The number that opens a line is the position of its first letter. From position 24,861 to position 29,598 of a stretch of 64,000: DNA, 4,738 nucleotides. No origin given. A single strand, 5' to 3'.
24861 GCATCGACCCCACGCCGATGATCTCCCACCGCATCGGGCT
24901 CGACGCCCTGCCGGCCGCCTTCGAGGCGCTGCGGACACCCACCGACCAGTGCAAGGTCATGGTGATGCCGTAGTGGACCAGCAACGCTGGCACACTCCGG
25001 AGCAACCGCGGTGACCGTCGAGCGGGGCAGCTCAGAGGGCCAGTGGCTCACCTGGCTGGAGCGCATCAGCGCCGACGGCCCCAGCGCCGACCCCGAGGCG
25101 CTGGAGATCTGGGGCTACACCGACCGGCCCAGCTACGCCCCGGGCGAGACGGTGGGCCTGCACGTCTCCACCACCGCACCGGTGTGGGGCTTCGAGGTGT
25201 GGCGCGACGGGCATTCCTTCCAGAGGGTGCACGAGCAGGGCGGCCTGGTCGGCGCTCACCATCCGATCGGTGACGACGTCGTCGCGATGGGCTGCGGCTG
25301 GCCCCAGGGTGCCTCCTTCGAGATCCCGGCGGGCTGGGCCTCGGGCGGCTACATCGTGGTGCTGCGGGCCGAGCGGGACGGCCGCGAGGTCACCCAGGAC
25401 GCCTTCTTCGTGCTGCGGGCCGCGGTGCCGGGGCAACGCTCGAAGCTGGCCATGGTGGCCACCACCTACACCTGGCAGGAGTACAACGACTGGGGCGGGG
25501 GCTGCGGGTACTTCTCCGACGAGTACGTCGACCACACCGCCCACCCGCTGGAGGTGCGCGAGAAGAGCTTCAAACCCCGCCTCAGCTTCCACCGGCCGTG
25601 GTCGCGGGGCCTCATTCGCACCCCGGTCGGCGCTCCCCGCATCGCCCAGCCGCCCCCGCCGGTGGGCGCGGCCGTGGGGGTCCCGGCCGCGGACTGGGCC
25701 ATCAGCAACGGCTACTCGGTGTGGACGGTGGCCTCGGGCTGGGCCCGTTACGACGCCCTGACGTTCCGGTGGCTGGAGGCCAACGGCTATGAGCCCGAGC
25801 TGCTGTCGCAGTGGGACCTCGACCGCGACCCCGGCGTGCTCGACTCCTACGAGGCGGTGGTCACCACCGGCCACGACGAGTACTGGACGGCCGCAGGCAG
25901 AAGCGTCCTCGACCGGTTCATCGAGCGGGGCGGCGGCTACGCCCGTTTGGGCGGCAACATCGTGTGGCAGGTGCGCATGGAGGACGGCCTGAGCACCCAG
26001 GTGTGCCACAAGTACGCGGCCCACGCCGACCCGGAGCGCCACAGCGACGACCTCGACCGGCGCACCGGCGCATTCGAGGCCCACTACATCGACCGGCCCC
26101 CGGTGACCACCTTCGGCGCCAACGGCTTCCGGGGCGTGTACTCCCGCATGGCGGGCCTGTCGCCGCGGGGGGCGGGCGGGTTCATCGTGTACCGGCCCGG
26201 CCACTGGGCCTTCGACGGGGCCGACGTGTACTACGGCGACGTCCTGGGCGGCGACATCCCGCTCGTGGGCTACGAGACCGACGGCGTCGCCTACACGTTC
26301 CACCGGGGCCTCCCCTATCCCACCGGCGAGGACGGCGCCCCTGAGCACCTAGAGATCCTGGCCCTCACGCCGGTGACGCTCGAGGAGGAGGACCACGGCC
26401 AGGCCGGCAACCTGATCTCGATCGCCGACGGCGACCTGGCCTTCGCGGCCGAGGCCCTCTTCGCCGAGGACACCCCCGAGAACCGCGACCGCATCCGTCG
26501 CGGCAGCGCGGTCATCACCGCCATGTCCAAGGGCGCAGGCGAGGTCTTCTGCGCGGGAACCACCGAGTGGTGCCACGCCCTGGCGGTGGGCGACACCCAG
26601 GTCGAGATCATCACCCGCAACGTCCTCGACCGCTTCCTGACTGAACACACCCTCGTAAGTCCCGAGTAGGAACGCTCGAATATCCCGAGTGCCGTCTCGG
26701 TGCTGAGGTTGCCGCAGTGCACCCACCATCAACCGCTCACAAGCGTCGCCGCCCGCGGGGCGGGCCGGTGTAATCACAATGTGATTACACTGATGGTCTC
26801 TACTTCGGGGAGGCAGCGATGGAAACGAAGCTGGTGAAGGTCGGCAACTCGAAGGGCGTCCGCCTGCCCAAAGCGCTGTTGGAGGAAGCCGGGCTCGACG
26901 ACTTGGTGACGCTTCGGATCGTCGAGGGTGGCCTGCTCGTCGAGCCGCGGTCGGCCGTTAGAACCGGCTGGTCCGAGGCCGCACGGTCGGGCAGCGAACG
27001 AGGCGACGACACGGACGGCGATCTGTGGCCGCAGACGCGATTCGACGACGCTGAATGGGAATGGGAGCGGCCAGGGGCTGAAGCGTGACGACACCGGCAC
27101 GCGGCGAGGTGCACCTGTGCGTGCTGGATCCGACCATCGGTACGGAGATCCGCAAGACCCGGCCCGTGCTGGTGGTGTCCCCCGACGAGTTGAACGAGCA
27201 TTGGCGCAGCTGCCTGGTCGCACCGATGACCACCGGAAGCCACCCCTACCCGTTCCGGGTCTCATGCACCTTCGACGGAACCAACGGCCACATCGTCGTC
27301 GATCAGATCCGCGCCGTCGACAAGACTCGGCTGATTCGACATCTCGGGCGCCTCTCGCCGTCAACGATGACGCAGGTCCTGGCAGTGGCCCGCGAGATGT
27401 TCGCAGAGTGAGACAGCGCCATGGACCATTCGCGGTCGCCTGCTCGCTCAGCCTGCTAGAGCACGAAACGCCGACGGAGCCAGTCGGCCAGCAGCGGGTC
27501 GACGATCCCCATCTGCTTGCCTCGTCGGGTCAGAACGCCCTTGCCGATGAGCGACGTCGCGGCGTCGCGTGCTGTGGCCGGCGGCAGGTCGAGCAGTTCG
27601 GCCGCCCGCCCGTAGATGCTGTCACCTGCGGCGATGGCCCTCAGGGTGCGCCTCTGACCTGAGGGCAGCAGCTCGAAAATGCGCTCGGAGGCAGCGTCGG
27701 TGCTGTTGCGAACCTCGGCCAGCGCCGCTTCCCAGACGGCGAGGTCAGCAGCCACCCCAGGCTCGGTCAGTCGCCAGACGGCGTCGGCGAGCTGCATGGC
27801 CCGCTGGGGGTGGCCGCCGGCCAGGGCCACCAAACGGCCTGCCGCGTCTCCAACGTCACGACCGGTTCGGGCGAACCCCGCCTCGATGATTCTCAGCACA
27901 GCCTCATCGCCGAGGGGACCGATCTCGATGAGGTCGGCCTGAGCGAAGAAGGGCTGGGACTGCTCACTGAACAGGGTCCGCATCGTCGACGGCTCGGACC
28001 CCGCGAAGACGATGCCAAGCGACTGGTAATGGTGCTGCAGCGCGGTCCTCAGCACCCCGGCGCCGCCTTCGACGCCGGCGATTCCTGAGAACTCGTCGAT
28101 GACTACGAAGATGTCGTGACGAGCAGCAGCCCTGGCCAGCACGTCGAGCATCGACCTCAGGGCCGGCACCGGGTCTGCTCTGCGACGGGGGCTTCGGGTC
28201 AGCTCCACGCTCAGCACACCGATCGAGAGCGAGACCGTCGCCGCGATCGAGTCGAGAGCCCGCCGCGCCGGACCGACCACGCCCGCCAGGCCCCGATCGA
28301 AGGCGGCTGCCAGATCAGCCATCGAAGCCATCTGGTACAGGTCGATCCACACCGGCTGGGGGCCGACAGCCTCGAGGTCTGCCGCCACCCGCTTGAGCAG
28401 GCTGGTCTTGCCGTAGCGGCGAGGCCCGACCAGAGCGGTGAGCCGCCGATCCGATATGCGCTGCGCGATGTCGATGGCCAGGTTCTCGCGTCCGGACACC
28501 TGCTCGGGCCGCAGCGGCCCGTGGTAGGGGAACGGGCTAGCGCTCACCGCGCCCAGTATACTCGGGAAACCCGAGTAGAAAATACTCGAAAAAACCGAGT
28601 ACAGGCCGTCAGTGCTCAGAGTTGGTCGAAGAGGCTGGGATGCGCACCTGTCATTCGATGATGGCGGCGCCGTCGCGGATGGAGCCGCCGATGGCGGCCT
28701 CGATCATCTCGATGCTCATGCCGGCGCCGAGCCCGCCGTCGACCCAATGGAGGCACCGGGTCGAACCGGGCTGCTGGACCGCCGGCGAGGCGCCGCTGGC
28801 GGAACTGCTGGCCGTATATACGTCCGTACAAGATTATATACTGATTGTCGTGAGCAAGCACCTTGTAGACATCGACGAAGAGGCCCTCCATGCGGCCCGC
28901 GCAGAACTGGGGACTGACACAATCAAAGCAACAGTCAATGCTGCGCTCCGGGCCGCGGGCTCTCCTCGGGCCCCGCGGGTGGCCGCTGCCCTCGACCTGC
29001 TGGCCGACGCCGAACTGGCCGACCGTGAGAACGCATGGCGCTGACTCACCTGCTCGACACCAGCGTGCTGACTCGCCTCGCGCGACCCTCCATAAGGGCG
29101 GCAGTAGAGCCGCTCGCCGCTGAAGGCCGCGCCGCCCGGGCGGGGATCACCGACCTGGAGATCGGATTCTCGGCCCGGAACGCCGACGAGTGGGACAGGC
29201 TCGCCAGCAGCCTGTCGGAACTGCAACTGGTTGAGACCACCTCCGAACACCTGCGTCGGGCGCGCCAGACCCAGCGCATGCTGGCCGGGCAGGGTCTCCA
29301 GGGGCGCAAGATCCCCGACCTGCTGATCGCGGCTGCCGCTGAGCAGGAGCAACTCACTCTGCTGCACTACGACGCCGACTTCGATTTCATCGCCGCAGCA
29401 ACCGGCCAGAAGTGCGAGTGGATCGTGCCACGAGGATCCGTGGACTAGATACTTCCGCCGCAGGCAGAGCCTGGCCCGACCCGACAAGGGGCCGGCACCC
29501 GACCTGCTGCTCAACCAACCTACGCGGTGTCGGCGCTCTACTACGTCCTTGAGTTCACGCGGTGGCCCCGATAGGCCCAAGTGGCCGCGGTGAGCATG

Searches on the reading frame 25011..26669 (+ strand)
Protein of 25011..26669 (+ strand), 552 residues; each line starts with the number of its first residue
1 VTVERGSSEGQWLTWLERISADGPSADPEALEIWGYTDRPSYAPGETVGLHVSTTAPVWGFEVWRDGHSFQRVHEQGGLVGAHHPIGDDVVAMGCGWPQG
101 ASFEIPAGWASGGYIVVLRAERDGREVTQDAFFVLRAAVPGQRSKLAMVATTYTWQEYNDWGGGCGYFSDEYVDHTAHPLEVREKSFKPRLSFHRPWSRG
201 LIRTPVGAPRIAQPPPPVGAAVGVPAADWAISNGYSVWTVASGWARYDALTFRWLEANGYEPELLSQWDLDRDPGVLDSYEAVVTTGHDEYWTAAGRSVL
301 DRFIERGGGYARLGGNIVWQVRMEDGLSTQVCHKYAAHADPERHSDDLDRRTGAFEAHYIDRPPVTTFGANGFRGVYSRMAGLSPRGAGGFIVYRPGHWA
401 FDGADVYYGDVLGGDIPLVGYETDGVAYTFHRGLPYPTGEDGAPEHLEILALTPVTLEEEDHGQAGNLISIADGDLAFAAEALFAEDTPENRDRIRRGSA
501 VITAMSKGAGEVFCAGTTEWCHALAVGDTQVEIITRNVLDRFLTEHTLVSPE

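Call 53: search_protein_families(library=pfam, proteins=[window:25011-26669:+], max_evalue=0.00001)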
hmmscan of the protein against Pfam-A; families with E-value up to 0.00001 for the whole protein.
window:25011-26669:+ (552 aa): 1 family
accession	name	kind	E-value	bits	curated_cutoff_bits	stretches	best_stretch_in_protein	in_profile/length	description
PF20254.3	DMFA2_C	-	1.4e-60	206.1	27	1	64-525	9-369/374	N,N-dimethylformamidase beta subunit-like, C-terminal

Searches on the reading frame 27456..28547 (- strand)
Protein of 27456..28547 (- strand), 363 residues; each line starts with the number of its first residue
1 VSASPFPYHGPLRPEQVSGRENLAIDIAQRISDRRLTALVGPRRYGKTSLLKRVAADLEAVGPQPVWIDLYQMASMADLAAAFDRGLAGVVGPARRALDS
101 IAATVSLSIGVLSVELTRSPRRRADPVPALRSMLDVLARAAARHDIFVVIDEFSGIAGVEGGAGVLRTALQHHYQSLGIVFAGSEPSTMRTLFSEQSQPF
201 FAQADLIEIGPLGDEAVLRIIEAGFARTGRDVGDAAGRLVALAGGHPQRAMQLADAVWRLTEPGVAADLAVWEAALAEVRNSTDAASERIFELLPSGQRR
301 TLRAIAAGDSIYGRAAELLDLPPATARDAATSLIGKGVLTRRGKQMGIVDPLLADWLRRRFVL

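Call 53: search_protein_families(library=pfam, proteins=[window:27456-28547:-], max_evalue=0.00001)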
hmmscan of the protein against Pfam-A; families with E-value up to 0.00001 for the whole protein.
window:27456-28547:- (363 aa): 1 family
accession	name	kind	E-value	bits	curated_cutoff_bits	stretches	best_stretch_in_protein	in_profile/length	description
PF01637.24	ATPase_2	-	8.8e-07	29.4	33.2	1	38-248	24-220/225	ATPase domain predominantly from Archaea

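Call 84: search_protein_families(library=padloc, proteins=[window:27456-28547:-], max_evalue=0.00001)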
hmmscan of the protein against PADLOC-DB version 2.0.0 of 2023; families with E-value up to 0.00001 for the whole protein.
window:27456-28547:- (363 aa): 0 families

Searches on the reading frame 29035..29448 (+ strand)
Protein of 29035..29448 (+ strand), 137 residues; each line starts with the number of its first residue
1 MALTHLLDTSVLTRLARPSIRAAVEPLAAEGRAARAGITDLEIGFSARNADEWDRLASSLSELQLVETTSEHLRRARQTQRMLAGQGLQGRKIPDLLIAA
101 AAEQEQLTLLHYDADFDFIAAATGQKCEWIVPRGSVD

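Call 53: search_protein_families(library=pfam, proteins=[window:29035-29448:+], max_evalue=0.00001)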
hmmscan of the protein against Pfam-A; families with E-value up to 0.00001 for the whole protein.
window:29035-29448:+ (137 aa): 1 family
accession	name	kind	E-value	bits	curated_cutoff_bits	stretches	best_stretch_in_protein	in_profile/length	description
PF01850.27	PIN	-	7.1e-13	49.7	23.6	1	6-119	2-117/120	PIN domain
